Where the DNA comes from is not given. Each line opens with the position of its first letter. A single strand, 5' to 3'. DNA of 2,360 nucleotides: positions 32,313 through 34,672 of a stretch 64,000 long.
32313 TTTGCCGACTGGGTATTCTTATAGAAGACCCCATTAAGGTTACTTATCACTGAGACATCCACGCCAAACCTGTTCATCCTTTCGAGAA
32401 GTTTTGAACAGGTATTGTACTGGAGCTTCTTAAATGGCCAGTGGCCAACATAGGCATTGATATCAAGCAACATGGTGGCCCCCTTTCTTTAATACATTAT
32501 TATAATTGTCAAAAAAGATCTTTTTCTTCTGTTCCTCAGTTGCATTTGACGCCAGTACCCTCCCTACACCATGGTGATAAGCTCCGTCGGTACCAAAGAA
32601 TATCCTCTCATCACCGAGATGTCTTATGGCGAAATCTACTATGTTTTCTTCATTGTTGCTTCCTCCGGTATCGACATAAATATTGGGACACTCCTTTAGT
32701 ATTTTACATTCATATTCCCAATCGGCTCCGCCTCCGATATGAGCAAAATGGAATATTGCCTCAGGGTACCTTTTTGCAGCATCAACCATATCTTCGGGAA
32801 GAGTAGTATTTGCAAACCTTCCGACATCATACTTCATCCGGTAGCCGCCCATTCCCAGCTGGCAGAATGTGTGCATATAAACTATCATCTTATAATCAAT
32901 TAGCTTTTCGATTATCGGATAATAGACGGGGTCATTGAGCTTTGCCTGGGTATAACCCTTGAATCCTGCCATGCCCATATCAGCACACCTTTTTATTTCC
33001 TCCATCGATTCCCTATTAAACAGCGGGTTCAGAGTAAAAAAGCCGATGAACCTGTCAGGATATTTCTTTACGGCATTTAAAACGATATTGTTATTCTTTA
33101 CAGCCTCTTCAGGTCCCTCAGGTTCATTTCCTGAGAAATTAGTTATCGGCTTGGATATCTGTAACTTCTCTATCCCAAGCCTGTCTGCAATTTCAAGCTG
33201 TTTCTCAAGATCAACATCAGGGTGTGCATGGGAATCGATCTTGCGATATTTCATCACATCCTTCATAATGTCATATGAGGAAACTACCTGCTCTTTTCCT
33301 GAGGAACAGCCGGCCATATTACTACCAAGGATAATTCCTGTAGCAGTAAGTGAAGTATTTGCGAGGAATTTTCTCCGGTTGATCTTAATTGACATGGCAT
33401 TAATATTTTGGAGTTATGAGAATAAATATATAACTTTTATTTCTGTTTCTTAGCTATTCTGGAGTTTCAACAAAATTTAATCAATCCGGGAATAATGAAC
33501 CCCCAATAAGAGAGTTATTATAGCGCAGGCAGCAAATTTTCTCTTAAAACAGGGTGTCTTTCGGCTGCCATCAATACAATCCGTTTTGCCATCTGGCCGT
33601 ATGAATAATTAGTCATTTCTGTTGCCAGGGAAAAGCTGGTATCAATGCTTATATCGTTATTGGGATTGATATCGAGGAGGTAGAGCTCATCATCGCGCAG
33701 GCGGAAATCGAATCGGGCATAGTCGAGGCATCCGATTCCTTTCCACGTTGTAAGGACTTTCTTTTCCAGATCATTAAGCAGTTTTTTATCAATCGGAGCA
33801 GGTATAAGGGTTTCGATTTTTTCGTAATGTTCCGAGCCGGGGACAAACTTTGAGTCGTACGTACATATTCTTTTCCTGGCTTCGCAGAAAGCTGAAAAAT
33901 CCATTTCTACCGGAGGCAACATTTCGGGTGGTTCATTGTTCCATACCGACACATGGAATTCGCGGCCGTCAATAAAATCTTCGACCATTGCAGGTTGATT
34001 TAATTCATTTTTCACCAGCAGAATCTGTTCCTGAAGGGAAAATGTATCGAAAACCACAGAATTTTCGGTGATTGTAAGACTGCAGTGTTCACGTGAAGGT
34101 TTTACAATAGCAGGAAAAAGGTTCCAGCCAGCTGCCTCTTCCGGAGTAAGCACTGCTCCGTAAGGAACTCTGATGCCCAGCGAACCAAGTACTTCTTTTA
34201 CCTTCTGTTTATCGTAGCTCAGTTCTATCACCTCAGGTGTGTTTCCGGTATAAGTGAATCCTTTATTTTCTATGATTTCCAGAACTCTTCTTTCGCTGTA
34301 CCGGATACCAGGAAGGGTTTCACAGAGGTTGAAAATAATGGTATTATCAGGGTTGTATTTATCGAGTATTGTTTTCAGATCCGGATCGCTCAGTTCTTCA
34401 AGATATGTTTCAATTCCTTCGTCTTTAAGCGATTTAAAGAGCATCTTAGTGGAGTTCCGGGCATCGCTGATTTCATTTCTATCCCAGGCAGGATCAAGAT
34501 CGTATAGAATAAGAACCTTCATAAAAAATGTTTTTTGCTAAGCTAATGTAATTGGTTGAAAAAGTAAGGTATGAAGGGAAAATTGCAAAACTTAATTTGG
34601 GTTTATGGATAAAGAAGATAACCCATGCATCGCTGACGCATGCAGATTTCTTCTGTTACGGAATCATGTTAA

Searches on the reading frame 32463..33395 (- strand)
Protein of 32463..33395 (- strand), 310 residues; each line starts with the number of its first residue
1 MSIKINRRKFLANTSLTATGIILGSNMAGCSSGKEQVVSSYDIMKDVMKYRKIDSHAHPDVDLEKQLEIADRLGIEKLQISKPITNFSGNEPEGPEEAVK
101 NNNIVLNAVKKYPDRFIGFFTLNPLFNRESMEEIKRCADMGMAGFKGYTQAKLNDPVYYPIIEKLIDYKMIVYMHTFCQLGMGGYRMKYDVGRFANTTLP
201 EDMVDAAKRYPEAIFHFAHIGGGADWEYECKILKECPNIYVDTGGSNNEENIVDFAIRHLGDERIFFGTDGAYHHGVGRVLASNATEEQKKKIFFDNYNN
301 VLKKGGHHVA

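Call 3: search_protein_families(library=pfam, proteins=[window:32463-33395:-], max_evalue=0.01)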
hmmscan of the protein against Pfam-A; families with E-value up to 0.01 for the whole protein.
window:32463-33395:- (310 aa): 1 family
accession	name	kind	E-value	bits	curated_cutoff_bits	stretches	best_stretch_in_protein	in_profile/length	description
PF04909.20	Amidohydro_2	-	4e-25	89.6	26.4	1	53-274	1-250/289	Amidohydrolase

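Call 4: search_protein_families(library=ncbifam, proteins=[window:32463-33395:-], max_evalue=0.01)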
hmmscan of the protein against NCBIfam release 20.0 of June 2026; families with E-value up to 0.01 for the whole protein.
window:32463-33395:- (310 aa): 0 families

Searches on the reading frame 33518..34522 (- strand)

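Call 3: search_protein_families(library=pfam, proteins=[window:33518-34522:-], max_evalue=0.01)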
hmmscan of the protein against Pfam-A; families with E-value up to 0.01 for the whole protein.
window:33518-34522:- (334 aa): 1 family
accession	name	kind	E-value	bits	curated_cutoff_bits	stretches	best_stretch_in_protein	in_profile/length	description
PF07478.18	Dala_Dala_lig_C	-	1e-18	68.1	24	1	129-300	30-187/204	D-ala D-ala ligase C-terminus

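Call 4: search_protein_families(library=ncbifam, proteins=[window:33518-34522:-], max_evalue=0.01)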
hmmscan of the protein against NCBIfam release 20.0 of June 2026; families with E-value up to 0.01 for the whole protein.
window:33518-34522:- (334 aa): 28 families (the best 25 are shown)
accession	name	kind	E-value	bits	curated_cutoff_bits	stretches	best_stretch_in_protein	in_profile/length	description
NF002378.0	PRK01372.1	subfamily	3.6e-23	81.7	243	1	78-321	74-303/305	D-alanine--D-alanine ligase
TIGR01205.1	D_ala_D_alaTIGR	subfamily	3.6e-19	68.9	245.65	1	84-317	86-315/318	D-alanine--D-alanine ligase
NF011169.0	PRK14571.1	equivalog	4.6e-17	62.3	404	1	24-288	20-264/300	D-alanyl-alanine synthetase A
NF002527.0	PRK01966.1-3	equivalog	1.7e-15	57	310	1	88-289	102-298/332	D-alanine--D-alanine ligase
NF002528.0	PRK01966.1-4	subfamily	3.5e-13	49.1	262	1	100-323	137-362/366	D-alanine--D-alanine ligase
NF002529.0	PRK01966.1-5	equivalog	1.3e-10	40.7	472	1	89-323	112-340/348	D-alanine--D-alanine ligase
NF002526.0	PRK01966.1-2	equivalog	1.7e-10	40.3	449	1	136-323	178-351/362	D-alanine--D-alanine ligase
NF000091.3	D_ala_D_ser_VanG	exception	1.6e-08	33.8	495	1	84-318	115-342/344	D-alanine--D-serine ligase VanG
NF002525.0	PRK01966.1-1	equivalog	3.7e-08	32.7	457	1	137-324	181-355/364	D-alanine--D-alanine ligase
NF011167.0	PRK14569.1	equivalog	9.4e-08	31.7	410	1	2-299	5-274/296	D-alanyl-alanine synthetase A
NF009402.0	PRK12767.1-1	equivalog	2.9e-07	29.6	218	1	83-287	94-274/329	carbamoyl phosphate synthase-like protein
NF000372.1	D_ala_D_lac_VanI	exception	1.1e-06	28.2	700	1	82-304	110-322/341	D-alanine--(R)-lactate ligase VanI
NF011168.0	PRK14570.1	equivalog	3.2e-06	26.8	505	1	136-316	172-343/364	D-alanyl-alanine synthetase A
NF000032.1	D_ala_D_ser_VanL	exception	6.2e-06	25.6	750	1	221-322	242-346/349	D-alanine--D-serine ligase VanL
NF000206.1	D_ala_D_lac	equivalog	6.2e-06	25.4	550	1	83-303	111-321/342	D-alanine--(R)-lactate ligase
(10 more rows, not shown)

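Call 70: search_protein_families(library=padloc, proteins=[window:33518-34522:-], max_evalue=0.01)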
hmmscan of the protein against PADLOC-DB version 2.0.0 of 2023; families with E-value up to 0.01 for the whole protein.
window:33518-34522:- (334 aa): 0 families
